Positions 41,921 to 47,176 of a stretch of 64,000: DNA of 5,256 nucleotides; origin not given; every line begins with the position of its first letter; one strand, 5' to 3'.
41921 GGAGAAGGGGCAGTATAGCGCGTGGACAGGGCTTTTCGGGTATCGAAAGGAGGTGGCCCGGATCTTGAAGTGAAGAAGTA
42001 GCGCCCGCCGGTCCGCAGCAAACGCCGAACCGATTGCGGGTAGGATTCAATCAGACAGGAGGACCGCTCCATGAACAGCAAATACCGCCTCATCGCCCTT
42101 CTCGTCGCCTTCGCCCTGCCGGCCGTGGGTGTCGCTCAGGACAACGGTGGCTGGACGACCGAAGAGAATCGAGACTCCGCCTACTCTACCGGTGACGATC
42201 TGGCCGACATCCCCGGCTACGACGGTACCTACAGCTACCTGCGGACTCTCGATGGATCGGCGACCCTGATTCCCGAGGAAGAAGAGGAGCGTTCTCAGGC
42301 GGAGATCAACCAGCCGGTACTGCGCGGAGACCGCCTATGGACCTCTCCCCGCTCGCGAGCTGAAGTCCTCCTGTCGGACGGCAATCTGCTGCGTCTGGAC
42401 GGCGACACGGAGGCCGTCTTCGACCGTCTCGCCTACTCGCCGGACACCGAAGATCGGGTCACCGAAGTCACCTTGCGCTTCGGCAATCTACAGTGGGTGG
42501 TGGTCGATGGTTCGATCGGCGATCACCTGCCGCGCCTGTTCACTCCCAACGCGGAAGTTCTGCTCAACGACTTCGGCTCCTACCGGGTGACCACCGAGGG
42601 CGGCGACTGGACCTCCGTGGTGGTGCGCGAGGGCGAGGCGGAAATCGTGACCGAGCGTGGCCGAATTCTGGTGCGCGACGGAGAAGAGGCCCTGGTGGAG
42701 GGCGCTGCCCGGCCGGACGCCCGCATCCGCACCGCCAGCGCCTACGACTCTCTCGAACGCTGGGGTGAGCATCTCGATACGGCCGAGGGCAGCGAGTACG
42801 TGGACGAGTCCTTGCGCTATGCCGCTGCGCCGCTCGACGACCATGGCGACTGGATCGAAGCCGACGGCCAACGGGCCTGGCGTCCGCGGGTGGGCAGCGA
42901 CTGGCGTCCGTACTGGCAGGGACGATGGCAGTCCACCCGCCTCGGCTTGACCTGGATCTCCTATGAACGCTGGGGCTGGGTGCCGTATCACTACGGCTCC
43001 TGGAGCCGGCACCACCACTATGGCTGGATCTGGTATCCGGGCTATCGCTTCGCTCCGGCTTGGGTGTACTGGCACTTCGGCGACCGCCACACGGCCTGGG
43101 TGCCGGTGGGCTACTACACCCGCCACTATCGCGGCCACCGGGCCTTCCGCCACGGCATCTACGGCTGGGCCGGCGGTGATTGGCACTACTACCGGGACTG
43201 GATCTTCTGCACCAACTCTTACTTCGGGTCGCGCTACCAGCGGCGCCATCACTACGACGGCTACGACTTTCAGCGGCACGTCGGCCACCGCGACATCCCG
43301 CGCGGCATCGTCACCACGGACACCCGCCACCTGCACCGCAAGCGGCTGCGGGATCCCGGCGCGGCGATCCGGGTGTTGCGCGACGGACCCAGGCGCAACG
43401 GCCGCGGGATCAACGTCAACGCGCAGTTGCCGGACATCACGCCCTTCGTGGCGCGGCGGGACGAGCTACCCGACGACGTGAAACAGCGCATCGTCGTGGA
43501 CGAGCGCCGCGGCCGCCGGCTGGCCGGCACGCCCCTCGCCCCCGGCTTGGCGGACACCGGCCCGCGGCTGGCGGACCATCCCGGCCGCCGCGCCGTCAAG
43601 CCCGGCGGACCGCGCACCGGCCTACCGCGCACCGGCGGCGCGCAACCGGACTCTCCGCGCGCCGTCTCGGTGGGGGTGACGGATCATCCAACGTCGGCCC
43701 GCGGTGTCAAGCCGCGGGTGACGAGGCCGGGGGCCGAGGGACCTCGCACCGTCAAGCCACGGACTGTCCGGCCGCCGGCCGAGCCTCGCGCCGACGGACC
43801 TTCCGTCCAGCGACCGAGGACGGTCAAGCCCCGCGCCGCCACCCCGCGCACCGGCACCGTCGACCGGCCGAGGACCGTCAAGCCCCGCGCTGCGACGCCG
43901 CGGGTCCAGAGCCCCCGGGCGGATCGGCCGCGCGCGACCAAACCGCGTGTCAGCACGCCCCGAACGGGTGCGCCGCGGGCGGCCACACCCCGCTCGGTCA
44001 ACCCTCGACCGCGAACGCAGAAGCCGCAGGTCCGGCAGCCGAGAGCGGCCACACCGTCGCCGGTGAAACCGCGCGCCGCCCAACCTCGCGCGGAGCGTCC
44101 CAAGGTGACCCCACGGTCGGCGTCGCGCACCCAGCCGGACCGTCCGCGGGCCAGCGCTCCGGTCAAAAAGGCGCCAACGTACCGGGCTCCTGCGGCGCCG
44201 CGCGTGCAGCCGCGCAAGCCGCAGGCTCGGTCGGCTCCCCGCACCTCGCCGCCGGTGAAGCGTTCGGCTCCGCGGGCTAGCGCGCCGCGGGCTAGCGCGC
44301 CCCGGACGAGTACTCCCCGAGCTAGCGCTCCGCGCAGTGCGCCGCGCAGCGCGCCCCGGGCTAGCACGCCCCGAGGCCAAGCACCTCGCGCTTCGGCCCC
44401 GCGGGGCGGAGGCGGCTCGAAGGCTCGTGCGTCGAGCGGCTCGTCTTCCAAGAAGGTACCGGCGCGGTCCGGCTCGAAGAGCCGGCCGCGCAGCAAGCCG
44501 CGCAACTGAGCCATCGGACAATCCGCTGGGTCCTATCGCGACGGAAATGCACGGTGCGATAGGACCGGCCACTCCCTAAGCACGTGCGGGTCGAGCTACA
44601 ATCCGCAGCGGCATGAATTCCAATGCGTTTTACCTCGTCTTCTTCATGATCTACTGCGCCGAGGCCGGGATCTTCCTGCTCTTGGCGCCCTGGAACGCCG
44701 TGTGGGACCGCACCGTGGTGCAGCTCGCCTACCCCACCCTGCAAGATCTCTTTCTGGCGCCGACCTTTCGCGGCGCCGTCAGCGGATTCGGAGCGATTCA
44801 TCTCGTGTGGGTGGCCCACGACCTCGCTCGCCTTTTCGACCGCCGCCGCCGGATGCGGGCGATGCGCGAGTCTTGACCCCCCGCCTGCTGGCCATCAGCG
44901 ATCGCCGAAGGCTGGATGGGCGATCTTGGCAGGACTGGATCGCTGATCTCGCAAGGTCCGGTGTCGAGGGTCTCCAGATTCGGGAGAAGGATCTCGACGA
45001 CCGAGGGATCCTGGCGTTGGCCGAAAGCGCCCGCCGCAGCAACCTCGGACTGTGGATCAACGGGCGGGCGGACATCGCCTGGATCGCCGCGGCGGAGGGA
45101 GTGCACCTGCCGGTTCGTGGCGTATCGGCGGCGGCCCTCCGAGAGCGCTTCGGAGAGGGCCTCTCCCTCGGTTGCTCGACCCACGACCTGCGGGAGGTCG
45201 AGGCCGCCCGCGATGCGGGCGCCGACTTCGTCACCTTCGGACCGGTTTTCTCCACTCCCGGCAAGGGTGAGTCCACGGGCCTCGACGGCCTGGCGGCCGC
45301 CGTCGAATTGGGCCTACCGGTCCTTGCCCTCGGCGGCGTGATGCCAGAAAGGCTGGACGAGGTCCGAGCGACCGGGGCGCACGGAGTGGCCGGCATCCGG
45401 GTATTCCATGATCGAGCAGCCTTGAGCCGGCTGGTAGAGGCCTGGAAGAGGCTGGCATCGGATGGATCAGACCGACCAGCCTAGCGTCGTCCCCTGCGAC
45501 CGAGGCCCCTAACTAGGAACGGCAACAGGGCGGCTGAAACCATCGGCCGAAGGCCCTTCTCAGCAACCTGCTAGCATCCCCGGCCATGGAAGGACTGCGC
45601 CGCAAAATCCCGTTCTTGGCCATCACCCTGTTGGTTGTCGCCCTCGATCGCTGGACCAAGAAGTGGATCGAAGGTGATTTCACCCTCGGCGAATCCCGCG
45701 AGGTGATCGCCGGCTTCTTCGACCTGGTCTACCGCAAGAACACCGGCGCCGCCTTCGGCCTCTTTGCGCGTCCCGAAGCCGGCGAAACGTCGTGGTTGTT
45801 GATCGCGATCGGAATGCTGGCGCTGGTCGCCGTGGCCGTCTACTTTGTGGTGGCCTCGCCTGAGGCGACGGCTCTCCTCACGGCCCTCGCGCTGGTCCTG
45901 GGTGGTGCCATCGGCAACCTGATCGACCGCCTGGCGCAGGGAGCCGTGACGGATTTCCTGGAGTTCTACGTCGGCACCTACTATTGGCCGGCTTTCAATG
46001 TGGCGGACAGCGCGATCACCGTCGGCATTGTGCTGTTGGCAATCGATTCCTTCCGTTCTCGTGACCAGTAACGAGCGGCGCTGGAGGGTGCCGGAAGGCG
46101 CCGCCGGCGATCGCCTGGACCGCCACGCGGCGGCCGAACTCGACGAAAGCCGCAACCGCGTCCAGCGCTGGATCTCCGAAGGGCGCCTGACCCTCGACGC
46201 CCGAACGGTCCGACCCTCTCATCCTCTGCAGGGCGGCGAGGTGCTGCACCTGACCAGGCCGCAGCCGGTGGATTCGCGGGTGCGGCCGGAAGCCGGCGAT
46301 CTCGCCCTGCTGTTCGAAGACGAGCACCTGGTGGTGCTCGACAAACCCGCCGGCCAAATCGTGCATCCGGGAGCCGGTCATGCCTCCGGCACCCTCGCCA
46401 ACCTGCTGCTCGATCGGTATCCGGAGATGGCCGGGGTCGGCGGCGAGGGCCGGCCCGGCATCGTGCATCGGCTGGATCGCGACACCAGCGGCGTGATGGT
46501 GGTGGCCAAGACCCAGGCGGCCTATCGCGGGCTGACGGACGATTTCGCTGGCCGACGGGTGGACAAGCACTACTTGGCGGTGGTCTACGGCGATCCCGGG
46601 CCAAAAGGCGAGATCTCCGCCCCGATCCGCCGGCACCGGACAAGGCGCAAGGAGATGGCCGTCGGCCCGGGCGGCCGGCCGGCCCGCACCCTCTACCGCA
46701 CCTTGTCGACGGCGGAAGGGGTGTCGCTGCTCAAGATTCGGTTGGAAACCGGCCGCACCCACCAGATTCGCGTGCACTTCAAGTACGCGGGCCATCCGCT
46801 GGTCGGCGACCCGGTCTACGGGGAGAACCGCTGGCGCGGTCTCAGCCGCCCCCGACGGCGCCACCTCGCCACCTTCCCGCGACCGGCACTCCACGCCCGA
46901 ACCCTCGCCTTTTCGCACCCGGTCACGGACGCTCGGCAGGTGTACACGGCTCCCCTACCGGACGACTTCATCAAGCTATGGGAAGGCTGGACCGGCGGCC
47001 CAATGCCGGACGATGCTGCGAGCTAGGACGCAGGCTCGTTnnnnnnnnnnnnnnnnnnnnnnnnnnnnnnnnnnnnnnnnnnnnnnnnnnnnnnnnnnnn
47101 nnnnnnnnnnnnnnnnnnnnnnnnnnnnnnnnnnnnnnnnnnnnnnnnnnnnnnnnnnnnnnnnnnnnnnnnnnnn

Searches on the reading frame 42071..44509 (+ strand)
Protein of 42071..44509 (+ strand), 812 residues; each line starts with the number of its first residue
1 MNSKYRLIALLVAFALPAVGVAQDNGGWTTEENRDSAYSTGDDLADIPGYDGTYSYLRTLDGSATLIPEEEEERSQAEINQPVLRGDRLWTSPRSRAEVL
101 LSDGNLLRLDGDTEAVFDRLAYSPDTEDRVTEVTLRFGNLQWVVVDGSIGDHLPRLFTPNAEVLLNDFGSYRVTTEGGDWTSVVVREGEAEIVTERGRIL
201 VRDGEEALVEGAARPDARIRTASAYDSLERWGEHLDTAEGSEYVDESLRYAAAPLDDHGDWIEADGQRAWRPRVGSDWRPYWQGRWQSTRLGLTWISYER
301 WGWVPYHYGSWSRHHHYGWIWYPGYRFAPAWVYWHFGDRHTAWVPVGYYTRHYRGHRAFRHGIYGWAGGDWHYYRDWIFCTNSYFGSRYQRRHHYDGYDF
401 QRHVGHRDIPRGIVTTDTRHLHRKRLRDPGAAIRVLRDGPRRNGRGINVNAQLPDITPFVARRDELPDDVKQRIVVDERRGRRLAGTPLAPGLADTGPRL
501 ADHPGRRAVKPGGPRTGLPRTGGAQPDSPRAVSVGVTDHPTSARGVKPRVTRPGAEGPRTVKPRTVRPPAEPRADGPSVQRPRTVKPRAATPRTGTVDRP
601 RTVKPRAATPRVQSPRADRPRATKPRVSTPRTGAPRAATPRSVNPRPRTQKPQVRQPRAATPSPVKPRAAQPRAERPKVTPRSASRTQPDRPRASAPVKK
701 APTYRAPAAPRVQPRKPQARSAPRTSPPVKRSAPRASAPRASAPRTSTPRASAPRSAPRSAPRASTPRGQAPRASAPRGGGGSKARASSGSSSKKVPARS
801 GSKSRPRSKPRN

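Call 69: search_protein_families(library=pfam, proteins=[window:42071-44509:+], max_evalue=0.0001)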
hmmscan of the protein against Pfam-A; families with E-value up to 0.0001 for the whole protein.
window:42071-44509:+ (812 aa): 2 families
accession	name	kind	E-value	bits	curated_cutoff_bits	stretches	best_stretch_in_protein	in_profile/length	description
PF20245.3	DUF6600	-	3.7e-22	78.8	27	1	255-348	4-100/102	Family of unknown function (DUF6600)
PF04773.18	FecR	-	1.3e-06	29.2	24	1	87-190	1-96/97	FecR protein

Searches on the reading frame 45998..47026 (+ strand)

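Call 69: search_protein_families(library=pfam, proteins=[window:45998-47026:+], max_evalue=0.0001)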
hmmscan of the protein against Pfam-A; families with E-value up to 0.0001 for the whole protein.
window:45998-47026:+ (342 aa): 2 families
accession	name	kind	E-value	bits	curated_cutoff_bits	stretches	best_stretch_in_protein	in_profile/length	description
PF00849.27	PseudoU_synth_2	-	5.1e-35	121.4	26.8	1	110-262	1-151/152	RNA pseudouridylate synthase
PF01479.30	S4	-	2e-05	24.7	22.8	1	44-82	7-47/48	S4 domain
